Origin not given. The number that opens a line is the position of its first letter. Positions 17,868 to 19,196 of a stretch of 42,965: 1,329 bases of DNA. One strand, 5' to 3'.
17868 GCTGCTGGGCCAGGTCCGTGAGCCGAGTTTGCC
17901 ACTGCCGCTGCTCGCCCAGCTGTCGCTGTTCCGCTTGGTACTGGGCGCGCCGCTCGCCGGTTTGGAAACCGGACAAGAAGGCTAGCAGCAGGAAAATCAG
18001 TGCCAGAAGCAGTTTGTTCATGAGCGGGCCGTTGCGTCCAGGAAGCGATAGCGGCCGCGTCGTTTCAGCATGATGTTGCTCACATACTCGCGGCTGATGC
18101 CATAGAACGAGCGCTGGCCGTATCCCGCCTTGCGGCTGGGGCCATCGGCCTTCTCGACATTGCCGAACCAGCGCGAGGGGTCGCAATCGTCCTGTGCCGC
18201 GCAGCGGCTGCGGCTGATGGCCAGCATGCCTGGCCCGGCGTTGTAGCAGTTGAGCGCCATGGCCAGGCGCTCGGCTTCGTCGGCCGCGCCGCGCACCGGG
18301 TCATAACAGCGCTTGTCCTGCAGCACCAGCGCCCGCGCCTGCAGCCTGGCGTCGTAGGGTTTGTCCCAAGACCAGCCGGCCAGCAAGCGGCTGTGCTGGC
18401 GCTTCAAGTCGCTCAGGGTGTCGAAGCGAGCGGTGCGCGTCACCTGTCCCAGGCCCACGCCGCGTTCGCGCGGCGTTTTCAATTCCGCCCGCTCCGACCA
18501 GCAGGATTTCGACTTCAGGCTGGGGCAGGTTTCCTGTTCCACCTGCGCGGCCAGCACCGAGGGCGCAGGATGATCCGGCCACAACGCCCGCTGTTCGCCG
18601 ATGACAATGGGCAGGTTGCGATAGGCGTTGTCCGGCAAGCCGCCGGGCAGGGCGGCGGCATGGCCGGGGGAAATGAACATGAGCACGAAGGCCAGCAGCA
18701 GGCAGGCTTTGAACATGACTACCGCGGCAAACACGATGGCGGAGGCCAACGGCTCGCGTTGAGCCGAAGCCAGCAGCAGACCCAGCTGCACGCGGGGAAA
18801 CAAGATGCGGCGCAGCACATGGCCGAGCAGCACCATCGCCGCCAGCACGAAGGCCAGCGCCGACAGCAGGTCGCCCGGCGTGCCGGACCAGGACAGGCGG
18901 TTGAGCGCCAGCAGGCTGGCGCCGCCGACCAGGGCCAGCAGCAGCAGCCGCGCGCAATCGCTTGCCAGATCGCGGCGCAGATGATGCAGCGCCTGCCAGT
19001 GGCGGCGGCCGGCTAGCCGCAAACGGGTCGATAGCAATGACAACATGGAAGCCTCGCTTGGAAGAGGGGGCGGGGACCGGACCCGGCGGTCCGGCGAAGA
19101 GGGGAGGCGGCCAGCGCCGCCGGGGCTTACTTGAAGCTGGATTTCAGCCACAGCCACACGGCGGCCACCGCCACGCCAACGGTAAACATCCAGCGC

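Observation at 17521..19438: Lambda-style lysis cassette (transglycosylase, Rz with embedded Rz1) next to the eCIS: likely release mechanism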

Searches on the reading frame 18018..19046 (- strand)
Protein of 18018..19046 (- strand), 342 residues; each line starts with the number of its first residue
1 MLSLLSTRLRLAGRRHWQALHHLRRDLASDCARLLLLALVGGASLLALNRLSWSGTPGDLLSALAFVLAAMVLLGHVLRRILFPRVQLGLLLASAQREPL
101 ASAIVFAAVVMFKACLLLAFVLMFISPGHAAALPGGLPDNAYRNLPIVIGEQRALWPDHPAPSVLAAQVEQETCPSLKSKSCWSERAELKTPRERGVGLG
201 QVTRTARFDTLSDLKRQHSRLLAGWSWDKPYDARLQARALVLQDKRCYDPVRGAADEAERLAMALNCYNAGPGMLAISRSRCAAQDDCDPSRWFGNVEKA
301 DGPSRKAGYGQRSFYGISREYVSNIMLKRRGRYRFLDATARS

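Call 5: search_protein_families(library=pfam, proteins=[window:18018-19046:-], max_evalue=0.1)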
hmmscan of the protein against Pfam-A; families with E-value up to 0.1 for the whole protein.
window:18018-19046:- (342 aa): 0 families

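Call 6: search_protein_families(library=phrogs, proteins=[window:18018-19046:-], max_evalue=0.1)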
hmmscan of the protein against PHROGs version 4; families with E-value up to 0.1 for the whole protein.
window:18018-19046:- (342 aa): 2 families
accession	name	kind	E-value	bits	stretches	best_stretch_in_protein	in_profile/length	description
phrog_669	-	lysis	4.1e-15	55.2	1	128-334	908-1058/1946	endolysin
phrog_8226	-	lysis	0.00035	21.9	1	60-122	46-107/111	holin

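Call 10: search_dna_similar(query=window:18018-19046:-, collection=phages, mode=protein, max_rows=20)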
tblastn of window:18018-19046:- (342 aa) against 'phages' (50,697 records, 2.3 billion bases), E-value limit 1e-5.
Records with a match: 76; places in all: 76; records where one place covers at least 80% of the query: 0.
Best place of each record, by identity: <60% 76.
By first word of the organism name: Pseudomonas 50; Bordetella 11; Yersinia 3; Klebsiella 3; Stenotrophomonas 2; Escherichia 1; Enterobacter 1; Aeromonas 1; Morganella 1; Sphaerotilus 1; and 2 more.
By host as written in the record: Pseudomonas aeruginosa PAO1 21; Pseudomonas aeruginosa 16; Bordetella bronchiseptica ATCC 10580 9; - 4; Klebsiella sp. M5a1 3; Pseudomonas aeruginosa PA14 3; Bordetella bronchiseptica 4715 2; Yersinia enterocolitica 2; and 13 more.
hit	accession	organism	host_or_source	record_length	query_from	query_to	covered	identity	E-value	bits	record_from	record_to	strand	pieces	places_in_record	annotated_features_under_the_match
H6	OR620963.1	Yersinia phage fHe-Yen8-01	Yersinia enterocolitica serotype O:8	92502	135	333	58%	48.3%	8e-50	184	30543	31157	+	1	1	endolysin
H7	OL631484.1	Escherichia phage ECML-606-1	Escherichia coli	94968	137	333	58%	47.8%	5e-50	184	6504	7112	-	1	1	hypothetical protein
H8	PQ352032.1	Enterobacter phage phiT5282EW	Enterobacter sp.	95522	137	333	58%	47.8%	5e-50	184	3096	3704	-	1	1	hypothetical protein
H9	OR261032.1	Aeromonas phage ST4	Aeromonas hydrophila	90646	116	333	64%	41.9%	5e-46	173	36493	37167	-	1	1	endolysin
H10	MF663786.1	Bordetella phage vB_BbrM_PHB04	Bordetella bronchiseptica 4715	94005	104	333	67%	39.1%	1e-41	160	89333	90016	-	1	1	endolysin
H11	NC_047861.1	Bordetella phage vB_BbrM_PHB04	Bordetella bronchiseptica 4715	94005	104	333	67%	39.1%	1e-41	160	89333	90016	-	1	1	endolysin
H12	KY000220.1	Bordetella phage FP1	Bordetella bronchiseptica ATCC 10580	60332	117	339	65%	39.3%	5e-37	147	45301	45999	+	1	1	endolysin | structural protein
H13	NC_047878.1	Bordetella phage FP1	Bordetella bronchiseptica ATCC 10580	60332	117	339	65%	39.3%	5e-37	147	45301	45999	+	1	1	endolysin | head-tail adaptor Ad1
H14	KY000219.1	Bordetella phage CN2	Bordetella bronchiseptica ATCC 10580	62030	117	339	65%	38.9%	7e-38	149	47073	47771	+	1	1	endolysin | structural protein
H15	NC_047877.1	Bordetella phage CN2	Bordetella bronchiseptica ATCC 10580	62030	117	339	65%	38.9%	7e-38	149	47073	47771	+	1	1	endolysin | head-tail adaptor Ad1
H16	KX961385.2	Bordetella phage LK3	Bordetella bronchiseptica ATCC 10580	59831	117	339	65%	38.9%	8e-37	146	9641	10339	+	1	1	putative endolysin | putative structural protein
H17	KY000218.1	Bordetella phage MW2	Bordetella bronchiseptica ATCC 10580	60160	111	339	67%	37.5%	7e-36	143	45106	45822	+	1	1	endolysin | holin | structural protein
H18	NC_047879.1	Bordetella phage MW2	Bordetella bronchiseptica ATCC 10580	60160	111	339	67%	37.5%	7e-36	143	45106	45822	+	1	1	endolysin | holin | head-tail adaptor Ad1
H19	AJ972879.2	Yersinia phage phiR1-37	Yersinia enterocolitica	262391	75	334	76%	32.7%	4e-41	159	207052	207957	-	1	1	g289: putative bacteriophage lysis protein | g290: CDS | stem_loop | ribosome_binding_site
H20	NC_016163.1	Yersinia phage phiR1-37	Yersinia enterocolitica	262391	75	334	76%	32.7%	4e-41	159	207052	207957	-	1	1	g289: endolysin | g290: hypothetical protein | stem_loop | ribosome_binding_site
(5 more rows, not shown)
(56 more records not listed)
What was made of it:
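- Phage relatives are annotated as endolysins (call 10) and match phrog_669 (call 6). The enzyme family is annotated as endolysin in 76 phage genomes (call 10).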

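Call 18: find_homologous_proteins(query=window:18018-19046:-, max_evalue=0.00001)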
Query window:18018-19046:- (342 aa): 75 proteins with E <= 0.00001 among 8000 candidates.
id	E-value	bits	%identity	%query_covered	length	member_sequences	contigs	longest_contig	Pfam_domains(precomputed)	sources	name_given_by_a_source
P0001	2.7e-223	758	100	100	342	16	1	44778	-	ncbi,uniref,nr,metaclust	ncbi:hypothetical protein [Chromobacterium violaceum]|uniref:hypothetical protein n=1 Tax=Chromobact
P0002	6.4e-167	573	78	99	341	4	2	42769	-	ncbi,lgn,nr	nr:hypothetical protein [Chromobacterium sp. ASV5]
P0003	5.1e-152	524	69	99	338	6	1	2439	-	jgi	jgi:hypothetical protein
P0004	9.1e-151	520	72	92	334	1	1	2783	-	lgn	-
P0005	4.8e-148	511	72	92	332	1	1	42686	-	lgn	-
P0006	1.4e-133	463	64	92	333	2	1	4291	-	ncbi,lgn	-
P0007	6.9e-95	336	54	94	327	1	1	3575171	-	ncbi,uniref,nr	ncbi:hypothetical protein HQ393_04865 [Chitinibacter bivalviorum]|uniref:Transglycosylase SLT domain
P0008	3.8e-90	321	53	92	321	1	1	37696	-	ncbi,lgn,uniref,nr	ncbi:hypothetical protein [Silvimonas sp.]|uniref:hypothetical protein n=1 Tax=Silvimonas sp. TaxID=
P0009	1.0e-77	280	52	82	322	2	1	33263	-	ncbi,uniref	ncbi:hypothetical protein [Chitiniphilus shinanonensis]|uniref:hypothetical protein n=1 Tax=Chitinip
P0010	9.5e-74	267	49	89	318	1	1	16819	-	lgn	-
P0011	3.9e-71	258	48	78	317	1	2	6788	-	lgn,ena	-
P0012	1.2e-70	256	50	82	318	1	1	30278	-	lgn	-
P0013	7.1e-69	251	49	82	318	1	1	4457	-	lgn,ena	-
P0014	4.5e-67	245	48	77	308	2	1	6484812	-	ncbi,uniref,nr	ncbi:hypothetical protein UNDYM_1671 [Undibacterium sp. YM2]|uniref:lytic murein transglycosylase n=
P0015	7.9e-67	244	48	82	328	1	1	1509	-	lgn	-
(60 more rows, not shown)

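Call 19: find_encoding_contigs(protein=P0007, flank=10000, max_places=2)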
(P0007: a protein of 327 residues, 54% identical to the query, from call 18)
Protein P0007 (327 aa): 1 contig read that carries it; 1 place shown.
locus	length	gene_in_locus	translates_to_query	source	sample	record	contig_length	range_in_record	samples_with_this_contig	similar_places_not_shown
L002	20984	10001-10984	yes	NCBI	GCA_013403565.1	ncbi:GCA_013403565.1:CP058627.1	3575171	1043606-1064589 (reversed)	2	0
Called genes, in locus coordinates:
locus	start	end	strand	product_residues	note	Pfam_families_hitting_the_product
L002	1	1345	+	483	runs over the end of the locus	-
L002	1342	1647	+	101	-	-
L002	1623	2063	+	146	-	-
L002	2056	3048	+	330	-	-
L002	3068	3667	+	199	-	-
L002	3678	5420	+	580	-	-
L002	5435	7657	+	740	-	-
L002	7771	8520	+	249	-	PF21882:Gp53-like_C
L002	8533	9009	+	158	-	-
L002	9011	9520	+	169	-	PF24027:DUF7338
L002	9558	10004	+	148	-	-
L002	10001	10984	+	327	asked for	-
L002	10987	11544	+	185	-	-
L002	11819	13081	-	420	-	PF01541:GIY-YIG (weak), PF07460:NUMOD3 (faint), PF13936:HTH_38 (faint), PF02796:HTH_7 (faint)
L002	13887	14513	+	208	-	PF00239:Resolvase, PF02796:HTH_7 (weak)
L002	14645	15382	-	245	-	PF07589:PEP_exosort_dom (faint)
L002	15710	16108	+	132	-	PF01527:HTH_Tnp_1, PF13542:HTH_Tnp_ISL3 (weak)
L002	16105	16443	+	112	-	PF05717:TnpB_IS66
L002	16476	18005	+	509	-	PF13007:LZ_Tnp_IS66, PF13005:zf-IS66, PF03050:DDE_Tnp_IS66, PF13817:DDE_Tnp_IS66_C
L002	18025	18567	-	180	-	-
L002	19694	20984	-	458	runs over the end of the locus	PF13384:HTH_23 (faint), PF13936:HTH_38, PF00665:rve (faint)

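Call 20: find_encoding_contigs(protein=P0008, flank=10000, max_places=2)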
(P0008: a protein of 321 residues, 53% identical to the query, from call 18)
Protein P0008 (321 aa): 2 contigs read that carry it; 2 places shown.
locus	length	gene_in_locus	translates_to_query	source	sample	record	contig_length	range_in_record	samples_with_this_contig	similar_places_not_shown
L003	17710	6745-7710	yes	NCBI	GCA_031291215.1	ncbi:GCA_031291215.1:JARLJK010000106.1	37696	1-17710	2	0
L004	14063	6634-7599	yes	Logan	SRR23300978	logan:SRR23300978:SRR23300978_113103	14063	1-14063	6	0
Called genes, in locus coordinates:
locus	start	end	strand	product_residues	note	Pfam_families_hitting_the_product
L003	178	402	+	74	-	PF00877:NLPC_P60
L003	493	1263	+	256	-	-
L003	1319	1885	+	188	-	PF06805:Lambda_tail_I (weak)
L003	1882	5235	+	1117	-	PF24801:FNIII-A_GpJ, PF13550:Phage-tail_3, PF09327:Phage_Tail_Tip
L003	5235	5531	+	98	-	-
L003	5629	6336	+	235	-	-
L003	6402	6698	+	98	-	-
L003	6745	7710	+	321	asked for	-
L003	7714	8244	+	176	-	PF24027:DUF7338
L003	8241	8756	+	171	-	PF03245:Phage_lysis (weak)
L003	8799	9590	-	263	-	-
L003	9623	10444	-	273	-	-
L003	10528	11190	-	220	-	PF02586:SRAP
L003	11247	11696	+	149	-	PF00717:Peptidase_S24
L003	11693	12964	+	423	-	PF00817:IMS, PF11799:IMS_C, PF13438:DUF4113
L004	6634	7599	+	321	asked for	-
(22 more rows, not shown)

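Call 21: find_encoding_contigs(protein=P0014, flank=10000, max_places=2)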
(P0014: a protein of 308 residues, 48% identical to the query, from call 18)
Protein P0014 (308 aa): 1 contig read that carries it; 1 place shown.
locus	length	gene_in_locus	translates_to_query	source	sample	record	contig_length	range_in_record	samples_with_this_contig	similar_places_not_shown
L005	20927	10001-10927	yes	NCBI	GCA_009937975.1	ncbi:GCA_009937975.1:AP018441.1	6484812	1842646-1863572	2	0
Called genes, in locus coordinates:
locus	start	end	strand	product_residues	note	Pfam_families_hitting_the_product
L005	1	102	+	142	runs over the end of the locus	-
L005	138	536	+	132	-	PF23812:Phage_TAC_18 (weak)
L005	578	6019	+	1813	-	-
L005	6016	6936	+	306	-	-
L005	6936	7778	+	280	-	-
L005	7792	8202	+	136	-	-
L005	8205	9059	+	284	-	-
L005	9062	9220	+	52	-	-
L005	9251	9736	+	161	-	-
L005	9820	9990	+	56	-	-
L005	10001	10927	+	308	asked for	-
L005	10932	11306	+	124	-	-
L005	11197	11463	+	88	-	-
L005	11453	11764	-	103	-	-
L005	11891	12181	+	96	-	-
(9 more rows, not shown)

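Call 22: find_encoding_contigs(protein=P0002, flank=10000, max_places=2)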
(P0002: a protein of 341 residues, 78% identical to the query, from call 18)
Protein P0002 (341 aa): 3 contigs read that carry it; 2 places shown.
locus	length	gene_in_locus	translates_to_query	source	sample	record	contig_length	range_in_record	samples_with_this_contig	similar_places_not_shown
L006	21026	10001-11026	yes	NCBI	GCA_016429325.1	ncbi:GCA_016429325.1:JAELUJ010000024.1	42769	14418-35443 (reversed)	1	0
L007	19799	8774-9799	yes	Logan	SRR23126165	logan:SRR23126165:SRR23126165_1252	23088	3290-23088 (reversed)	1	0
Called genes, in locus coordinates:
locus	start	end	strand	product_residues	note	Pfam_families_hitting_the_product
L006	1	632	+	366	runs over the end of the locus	PF00078:RVT_1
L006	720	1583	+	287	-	PF00078:RVT_1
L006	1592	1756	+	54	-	-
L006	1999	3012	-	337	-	-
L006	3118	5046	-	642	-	-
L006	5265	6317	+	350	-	-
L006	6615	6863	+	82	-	-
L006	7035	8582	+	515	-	PF06536:Av_adeno_fibre (faint)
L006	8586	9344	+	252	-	-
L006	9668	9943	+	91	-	-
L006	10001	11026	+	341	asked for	-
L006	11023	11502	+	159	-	-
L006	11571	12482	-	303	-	PF02195:ParB_N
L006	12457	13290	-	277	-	PF00142:Fer4_NifH (weak), PF01656:CbiA, PF02374:ArsA_ATPase (weak), PF06564:CBP_BcsQ, PF09140:MipZ (weak), PF10609:ParA (weak), PF13614:AAA_31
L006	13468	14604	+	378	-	PF10134:RPA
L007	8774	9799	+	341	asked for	-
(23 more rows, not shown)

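Call 23: find_encoding_contigs(protein=P0005, flank=10000, max_places=2)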
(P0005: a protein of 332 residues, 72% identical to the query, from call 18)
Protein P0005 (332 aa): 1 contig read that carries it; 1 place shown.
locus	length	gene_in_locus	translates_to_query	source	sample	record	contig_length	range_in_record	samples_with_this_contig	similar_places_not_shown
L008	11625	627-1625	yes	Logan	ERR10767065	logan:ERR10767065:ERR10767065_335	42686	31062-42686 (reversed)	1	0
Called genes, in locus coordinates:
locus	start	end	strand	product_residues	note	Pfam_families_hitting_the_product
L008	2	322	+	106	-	?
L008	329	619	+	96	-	-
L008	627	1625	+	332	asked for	-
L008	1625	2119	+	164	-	-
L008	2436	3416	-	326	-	PF02195:ParB_N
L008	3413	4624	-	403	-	PF01656:CbiA, PF02374:ArsA_ATPase (weak), PF09140:MipZ (weak), PF13614:AAA_31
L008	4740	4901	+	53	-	-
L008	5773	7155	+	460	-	PF01051:Rep3_N (faint), PF21205:Rep3_C (weak)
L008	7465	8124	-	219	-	-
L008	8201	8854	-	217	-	-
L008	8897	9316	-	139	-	-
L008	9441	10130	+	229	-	-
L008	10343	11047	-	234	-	-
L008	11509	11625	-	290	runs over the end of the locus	PF14065:Pvc16_N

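Call 24: find_encoding_contigs(protein=P0009, flank=10000, max_places=2)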
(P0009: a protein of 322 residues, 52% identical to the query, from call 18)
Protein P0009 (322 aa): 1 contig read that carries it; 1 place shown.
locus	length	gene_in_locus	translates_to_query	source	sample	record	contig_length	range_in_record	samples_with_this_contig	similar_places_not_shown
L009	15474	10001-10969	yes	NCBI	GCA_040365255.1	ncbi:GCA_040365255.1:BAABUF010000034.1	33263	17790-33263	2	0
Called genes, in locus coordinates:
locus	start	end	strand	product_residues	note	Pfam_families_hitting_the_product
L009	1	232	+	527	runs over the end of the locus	PF09718:Tape_meas_lam_C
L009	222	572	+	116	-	PF05939:Phage_min_tail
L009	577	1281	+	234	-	PF05100:Phage_tail_L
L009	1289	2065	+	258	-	PF14464:Prok-JAB, PF00877:NLPC_P60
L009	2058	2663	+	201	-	PF06805:Lambda_tail_I (weak)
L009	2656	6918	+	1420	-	PF24801:FNIII-A_GpJ, PF13550:Phage-tail_3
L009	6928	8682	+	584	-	-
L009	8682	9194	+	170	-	PF14301:DUF4376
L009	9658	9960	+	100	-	-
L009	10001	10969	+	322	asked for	-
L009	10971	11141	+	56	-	-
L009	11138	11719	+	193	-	-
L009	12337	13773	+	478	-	PF00224:PK, PF02887:PK_C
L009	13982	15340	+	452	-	PF07992:Pyr_redox_2, PF12831:FAD_oxidored (weak), PF13738:Pyr_redox_3, PF00070:Pyr_redox, PF02852:Pyr_redox_dim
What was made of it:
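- The closest non-eCIS relatives are prophage cassettes (calls 19-21, 24).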

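Call 27: search_solved_structures(query=A1, max_evalue=1, show_alignments=2)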
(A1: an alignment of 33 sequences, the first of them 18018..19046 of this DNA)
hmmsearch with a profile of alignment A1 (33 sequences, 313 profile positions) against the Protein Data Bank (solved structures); distinct sequences matched with E-value up to 1: 15.
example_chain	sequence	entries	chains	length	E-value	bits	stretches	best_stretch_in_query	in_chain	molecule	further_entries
6b85_J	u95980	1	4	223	0.47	13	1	9-108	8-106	TMHC4_R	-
4oz9_A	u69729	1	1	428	0.49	13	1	227-304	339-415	Membrane-bound lytic murein transglycosylase F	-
4oyv_A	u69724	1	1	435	0.5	13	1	227-304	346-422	Membrane-bound lytic murein transglycosylase F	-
4owd_A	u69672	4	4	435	0.5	12.9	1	227-304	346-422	Membrane-bound lytic murein transglycosylase F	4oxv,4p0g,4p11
5aa4_B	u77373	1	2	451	0.53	12.9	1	227-304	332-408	MEMBRANE-BOUND LYTIC MUREIN TRANSGLYCOSYLASE F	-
5aa4_A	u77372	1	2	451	0.53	12.9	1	227-304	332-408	MEMBRANE-BOUND LYTIC MUREIN TRANSGLYCOSYLASE F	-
5a5x_B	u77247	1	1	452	0.54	12.9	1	227-304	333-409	MEMBRANE-BOUND LYTIC MUREIN TRANSGLYCOSYLASE F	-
5a5x_A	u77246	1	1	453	0.54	12.8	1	227-304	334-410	MEMBRANE-BOUND LYTIC MUREIN TRANSGLYCOSYLASE F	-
5aa1_A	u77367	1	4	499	0.61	12.7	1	227-304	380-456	MEMBRANE-BOUND LYTIC MUREIN TRANSGLYCOSYLASE F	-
5aa2_D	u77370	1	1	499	0.61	12.7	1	227-304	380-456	MEMBRANE-BOUND LYTIC MUREIN TRANSGLYCOSYLASE F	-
5aa2_A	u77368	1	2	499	0.61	12.7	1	227-304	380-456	MEMBRANE-BOUND LYTIC MUREIN TRANSGLYCOSYLASE F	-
5aa3_A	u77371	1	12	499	0.61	12.7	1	227-304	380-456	MEMBRANE-BOUND LYTIC MUREIN TRANSGLYCOSYLASE F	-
5aa2_B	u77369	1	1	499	0.62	12.6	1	227-304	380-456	MEMBRANE-BOUND LYTIC MUREIN TRANSGLYCOSYLASE F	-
23px_A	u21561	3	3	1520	0.66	12.6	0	240-271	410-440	Putative lipoprotein AcfD homolog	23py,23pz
11kc_A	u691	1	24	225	0.68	12.5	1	10-108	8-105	Designed nanoparticle O43-TM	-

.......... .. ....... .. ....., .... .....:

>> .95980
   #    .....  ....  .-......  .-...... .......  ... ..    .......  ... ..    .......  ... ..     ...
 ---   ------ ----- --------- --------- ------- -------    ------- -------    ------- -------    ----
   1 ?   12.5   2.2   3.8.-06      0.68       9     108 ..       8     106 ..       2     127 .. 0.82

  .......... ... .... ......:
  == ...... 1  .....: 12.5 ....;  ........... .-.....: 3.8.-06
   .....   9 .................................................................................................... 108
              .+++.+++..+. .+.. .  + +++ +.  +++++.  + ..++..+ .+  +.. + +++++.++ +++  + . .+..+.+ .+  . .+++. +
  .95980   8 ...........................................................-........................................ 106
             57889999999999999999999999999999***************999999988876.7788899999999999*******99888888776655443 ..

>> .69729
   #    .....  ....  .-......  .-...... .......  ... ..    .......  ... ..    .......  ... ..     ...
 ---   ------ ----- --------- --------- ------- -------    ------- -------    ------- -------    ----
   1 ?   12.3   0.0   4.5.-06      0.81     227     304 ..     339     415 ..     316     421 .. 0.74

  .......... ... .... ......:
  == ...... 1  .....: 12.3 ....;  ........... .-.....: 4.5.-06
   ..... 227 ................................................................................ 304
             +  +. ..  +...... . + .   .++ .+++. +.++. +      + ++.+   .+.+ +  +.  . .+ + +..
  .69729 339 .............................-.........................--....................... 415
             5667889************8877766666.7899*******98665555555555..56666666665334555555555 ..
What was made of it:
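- On Family-1 lytic transglycosylase (SLT / GH23-like) endolysin: The PDB profile search finds MltF at E 0.5 (call 27).
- Tried and rejected: A sequence-profile search of the PDB gave only MltF at E 0.5 (call 27), so fold comparison was needed.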

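Call 28: search_protein_families(library=ncbifam, proteins=[window:18018-19046:-], max_evalue=1)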
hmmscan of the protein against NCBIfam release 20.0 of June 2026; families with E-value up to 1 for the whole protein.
window:18018-19046:- (342 aa): 1 family
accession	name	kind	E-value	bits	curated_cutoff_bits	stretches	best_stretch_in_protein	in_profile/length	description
NF008112.0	PRK10859.1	equivalog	0.09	11.2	354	1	255-299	370-412/483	membrane-bound lytic murein transglycosylase MltF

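Call 32: find_encoding_contigs(protein=P0006, flank=5000, max_places=2)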
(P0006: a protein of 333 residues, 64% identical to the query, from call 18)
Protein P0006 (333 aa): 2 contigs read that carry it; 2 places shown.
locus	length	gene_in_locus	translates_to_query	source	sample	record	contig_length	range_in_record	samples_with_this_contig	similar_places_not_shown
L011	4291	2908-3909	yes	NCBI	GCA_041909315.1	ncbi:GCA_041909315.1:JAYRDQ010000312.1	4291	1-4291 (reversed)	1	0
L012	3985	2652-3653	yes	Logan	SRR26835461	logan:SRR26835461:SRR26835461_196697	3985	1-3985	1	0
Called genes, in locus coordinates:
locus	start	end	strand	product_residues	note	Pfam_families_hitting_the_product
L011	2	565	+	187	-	?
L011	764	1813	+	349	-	-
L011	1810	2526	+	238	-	-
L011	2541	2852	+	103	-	-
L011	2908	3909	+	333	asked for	-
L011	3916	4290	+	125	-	?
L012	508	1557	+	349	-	-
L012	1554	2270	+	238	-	-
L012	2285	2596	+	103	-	-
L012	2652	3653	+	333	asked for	-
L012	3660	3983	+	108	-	?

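Call 33: find_encoding_contigs(protein=P0004, flank=5000, max_places=2)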
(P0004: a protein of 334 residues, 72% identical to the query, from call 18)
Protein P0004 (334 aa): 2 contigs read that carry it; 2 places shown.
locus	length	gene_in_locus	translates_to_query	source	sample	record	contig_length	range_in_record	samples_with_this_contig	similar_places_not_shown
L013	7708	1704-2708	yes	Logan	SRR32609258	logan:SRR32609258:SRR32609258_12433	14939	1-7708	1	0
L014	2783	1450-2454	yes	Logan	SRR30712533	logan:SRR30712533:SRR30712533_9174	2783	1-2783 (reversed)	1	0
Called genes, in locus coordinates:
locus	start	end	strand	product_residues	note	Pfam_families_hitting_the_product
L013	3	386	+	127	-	?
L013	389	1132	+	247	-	-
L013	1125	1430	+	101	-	-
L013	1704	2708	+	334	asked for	-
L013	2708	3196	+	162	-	-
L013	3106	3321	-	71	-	-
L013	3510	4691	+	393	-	PF13545:HTH_Crp_2 (faint)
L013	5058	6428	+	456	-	PF04984:Phage_sheath_1, PF17482:Phage_sheath_1C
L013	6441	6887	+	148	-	PF06841:Phage_T4_gp19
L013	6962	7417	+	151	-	PF06841:Phage_T4_gp19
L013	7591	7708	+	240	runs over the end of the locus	PF19266:CIS_tube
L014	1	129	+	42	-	?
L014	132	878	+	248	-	-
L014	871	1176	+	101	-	-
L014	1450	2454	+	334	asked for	-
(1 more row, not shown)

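Call 34: find_encoding_contigs(protein=P0003, flank=5000, max_places=2)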
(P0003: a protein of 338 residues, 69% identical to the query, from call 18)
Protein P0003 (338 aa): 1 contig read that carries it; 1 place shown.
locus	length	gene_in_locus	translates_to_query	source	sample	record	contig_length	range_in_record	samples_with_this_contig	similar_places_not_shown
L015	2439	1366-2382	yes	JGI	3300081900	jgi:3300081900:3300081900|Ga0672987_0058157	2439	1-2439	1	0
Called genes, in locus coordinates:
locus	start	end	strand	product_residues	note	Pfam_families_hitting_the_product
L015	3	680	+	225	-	?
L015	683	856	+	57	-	-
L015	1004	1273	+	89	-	-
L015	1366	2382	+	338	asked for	-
